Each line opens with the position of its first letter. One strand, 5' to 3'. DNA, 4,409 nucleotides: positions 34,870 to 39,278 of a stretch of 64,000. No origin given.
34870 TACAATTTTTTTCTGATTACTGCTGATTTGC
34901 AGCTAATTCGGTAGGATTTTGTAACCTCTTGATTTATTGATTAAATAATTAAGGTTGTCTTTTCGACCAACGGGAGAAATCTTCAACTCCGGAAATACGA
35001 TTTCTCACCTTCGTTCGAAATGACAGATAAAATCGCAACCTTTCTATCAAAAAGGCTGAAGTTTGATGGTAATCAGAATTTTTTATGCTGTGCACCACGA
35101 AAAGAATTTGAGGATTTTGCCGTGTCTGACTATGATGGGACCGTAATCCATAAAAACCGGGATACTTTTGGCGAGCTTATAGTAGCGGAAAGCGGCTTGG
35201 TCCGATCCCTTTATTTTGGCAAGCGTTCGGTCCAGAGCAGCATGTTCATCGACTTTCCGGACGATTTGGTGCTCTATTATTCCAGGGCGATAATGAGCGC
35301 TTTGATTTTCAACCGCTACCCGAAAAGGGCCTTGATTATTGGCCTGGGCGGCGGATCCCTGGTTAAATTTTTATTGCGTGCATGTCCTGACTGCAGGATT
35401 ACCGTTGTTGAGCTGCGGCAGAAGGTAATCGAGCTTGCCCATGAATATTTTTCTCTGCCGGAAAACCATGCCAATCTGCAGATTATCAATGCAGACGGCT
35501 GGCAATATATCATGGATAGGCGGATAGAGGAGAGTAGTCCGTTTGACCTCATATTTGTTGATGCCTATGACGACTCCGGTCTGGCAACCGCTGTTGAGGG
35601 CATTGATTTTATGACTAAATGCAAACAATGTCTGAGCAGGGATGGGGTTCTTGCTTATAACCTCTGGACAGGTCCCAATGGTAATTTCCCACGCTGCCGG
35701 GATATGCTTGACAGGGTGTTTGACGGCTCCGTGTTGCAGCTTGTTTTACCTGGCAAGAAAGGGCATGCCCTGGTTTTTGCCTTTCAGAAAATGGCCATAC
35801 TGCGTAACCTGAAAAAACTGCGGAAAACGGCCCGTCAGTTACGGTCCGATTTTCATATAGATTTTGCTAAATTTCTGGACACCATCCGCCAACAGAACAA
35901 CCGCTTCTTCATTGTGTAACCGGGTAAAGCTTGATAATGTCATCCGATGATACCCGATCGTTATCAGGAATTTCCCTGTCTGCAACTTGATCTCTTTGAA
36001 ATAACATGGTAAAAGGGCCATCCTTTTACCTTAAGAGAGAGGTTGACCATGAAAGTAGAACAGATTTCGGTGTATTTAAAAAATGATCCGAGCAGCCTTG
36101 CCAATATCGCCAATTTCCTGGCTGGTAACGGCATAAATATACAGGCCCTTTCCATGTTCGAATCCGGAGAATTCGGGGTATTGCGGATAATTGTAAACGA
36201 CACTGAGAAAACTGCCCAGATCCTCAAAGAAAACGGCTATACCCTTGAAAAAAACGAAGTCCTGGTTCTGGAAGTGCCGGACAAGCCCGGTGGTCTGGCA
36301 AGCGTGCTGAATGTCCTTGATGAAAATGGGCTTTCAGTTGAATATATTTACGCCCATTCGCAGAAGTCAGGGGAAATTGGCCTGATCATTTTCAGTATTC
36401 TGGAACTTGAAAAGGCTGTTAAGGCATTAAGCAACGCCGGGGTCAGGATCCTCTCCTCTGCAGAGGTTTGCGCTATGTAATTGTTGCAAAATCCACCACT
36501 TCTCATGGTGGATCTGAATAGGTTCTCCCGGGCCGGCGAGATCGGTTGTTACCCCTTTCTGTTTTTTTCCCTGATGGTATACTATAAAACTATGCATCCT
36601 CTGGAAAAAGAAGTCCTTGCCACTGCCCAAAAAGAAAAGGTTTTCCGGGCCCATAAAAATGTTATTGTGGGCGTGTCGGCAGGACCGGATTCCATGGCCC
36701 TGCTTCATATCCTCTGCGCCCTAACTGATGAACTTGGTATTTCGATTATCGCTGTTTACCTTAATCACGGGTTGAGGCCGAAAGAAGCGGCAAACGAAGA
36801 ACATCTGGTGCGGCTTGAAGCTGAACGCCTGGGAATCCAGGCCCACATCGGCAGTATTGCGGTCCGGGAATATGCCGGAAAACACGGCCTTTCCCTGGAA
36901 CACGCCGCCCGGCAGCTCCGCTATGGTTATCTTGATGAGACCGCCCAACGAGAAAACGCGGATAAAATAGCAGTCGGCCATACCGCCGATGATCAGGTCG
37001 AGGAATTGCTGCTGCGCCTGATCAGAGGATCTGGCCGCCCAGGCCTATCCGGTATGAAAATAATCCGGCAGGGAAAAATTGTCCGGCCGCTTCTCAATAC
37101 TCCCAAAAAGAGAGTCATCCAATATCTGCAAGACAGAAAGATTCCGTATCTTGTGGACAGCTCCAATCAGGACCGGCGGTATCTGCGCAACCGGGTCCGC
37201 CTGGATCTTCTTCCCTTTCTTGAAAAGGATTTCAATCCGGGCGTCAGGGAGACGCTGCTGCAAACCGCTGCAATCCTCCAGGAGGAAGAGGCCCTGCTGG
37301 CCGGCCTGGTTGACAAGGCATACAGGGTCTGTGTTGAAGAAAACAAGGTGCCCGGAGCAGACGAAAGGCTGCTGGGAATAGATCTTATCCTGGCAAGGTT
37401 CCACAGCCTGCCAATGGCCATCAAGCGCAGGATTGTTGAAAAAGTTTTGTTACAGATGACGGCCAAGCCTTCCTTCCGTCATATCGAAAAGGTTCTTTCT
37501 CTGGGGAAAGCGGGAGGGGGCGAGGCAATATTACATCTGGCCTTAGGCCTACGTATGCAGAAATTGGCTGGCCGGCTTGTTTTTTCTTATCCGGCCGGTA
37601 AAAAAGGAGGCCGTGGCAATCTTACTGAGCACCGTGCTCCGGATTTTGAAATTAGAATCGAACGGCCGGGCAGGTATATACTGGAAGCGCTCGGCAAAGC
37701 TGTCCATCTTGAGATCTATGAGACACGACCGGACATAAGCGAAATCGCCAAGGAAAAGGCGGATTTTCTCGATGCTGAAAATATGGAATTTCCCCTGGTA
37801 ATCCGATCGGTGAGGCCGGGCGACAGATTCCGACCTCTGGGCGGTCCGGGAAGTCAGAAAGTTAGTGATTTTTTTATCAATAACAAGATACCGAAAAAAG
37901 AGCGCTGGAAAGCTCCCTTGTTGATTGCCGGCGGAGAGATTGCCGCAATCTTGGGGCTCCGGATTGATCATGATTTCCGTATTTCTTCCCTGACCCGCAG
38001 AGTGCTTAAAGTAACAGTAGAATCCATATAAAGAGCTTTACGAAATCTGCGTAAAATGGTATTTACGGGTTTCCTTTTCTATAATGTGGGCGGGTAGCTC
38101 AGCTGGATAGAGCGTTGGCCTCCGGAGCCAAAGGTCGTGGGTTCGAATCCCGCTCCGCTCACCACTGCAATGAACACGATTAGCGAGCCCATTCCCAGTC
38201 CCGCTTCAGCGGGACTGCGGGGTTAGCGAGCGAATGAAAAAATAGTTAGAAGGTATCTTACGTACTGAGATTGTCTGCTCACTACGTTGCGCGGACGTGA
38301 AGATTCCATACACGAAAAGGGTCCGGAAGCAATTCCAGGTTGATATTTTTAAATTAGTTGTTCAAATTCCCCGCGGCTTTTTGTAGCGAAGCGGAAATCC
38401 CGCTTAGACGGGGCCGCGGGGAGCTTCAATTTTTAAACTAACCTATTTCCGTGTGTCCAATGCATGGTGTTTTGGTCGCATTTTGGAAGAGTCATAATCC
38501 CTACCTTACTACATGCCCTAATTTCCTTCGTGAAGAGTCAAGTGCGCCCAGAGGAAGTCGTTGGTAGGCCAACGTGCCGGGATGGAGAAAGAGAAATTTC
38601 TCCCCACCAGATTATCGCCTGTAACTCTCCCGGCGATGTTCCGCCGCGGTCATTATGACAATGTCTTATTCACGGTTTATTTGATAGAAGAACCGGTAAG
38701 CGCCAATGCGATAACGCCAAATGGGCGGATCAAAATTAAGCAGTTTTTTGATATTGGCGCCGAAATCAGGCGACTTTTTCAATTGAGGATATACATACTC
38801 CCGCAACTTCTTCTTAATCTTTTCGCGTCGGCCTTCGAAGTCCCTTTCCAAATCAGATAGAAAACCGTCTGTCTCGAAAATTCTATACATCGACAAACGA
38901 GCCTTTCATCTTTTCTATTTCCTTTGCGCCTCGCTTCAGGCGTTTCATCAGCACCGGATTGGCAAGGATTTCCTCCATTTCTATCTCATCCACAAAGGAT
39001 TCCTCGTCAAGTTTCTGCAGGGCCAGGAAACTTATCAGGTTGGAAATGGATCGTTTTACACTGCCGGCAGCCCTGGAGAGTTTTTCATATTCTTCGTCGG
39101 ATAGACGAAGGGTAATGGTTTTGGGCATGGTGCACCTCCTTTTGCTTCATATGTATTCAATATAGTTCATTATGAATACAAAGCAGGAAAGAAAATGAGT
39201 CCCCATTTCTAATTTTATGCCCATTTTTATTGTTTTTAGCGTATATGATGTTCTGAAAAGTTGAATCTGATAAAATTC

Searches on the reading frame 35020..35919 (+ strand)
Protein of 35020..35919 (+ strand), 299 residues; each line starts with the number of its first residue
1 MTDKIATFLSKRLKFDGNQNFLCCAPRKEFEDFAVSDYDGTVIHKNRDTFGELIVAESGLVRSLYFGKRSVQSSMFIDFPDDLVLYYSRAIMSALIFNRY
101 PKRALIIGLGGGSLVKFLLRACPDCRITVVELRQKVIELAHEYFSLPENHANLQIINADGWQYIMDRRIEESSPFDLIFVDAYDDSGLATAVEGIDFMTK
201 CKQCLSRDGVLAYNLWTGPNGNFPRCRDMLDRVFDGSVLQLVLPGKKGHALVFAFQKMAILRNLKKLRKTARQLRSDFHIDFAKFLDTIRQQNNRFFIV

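Call 39: search_protein_families(library=pfam, proteins=[window:35020-35919:+], max_evalue=0.00001)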
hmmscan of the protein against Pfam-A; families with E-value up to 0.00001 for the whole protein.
window:35020-35919:+ (299 aa): 1 family
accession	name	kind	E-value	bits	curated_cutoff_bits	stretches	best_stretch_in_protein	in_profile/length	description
PF01564.23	Spermine_synth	-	3.1e-11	43.6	22.9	1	87-211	4-128/186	Spermine/spermidine synthase domain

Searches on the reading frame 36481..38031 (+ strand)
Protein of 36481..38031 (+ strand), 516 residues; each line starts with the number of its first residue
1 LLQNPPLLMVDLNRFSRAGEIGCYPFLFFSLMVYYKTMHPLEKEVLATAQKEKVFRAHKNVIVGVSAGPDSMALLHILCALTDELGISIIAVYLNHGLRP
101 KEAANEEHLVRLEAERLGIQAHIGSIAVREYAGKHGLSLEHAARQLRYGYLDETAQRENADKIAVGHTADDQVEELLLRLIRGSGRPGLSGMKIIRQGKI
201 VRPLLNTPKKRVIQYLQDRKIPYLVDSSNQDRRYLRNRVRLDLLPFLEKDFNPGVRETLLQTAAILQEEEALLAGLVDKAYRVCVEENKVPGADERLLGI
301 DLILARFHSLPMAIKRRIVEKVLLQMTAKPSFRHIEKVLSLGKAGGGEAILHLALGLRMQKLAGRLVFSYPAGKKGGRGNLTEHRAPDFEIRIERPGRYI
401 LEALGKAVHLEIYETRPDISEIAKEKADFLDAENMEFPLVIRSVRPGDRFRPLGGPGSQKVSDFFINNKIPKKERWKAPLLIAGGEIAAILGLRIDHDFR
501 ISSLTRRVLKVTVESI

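Call 39: search_protein_families(library=pfam, proteins=[window:36481-38031:+], max_evalue=0.00001)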
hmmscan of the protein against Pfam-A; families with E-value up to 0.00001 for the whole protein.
window:36481-38031:+ (516 aa): 2 families
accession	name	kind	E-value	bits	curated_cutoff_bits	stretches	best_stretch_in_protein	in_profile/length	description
PF01171.26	ATP_bind_3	-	8e-49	166.3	27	1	61-240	2-180/182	PP-loop family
PF11734.13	TilS_C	-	3e-13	49.4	22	1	440-502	2-64/74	TilS substrate C-terminal domain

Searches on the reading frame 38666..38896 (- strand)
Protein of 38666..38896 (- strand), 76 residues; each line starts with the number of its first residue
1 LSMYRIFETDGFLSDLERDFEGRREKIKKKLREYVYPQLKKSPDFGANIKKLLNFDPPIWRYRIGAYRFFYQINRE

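Call 12: search_protein_families(library=pfam, proteins=[window:38666-38896:-], max_evalue=0.01)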
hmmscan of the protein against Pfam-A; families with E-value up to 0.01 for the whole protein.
window:38666-38896:- (76 aa): 1 family
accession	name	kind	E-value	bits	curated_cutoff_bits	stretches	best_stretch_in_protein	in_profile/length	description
PF05016.21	ParE_toxin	-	0.003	18.5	23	1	15-74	10-72/89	ParE toxin of type II toxin-antitoxin system, parDE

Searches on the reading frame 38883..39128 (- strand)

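Call 12: search_protein_families(library=pfam, proteins=[window:38883-39128:-], max_evalue=0.01)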
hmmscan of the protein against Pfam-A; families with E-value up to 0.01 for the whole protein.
window:38883-39128:- (81 aa): 3 families
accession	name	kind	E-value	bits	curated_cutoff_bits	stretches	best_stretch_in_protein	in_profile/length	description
PF07878.17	RHH_5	-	3.4e-05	23.9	26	1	6-42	5-41/43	CopG-like RHH_1 or ribbon-helix-helix domain, RHH_5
PF19807.5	DUF6290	-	0.0024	18.4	27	1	3-44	2-43/72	Family of unknown function (DUF6290)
PF21983.2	NikA-like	-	0.0026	18.3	27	1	3-39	5-41/72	Mobilization protein NikA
